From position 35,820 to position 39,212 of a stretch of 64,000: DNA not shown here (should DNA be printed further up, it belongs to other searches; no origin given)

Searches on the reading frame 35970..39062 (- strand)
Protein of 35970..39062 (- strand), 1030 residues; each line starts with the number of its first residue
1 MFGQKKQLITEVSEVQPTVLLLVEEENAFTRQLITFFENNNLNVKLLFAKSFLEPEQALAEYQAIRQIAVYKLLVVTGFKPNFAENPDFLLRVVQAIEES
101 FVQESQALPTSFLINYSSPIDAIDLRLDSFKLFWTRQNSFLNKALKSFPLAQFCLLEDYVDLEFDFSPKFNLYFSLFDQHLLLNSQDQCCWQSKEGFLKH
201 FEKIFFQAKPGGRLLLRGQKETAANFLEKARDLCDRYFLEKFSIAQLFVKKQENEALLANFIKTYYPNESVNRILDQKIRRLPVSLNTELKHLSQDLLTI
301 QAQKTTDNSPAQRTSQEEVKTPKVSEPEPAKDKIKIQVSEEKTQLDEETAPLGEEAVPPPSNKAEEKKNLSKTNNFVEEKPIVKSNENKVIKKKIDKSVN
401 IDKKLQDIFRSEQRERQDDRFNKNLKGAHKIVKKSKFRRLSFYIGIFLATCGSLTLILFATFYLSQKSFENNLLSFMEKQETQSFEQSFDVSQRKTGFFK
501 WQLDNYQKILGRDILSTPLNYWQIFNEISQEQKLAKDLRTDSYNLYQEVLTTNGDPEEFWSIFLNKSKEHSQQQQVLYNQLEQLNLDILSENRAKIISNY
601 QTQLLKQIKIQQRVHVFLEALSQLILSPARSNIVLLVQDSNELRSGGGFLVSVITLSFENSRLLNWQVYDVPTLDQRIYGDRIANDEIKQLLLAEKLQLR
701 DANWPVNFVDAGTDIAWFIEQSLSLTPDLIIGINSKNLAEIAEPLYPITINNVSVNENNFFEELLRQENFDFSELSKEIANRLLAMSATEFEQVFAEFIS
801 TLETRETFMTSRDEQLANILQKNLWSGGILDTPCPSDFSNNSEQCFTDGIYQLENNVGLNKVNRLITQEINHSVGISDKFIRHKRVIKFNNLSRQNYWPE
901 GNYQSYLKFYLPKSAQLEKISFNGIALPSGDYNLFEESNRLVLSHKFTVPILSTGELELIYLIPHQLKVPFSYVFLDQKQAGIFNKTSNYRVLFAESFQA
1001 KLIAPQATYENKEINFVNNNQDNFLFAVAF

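Call 80: search_protein_families(library=pfam, proteins=[window:35970-39062:-], max_evalue=0.00001)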
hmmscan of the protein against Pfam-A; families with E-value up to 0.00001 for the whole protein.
window:35970-39062:- (1030 aa): 1 family
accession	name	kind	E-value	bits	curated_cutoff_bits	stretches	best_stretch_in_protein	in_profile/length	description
PF13196.11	DUF4012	-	6.7e-09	36.8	28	1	632-767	5-142/144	Protein of unknown function (DUF4012)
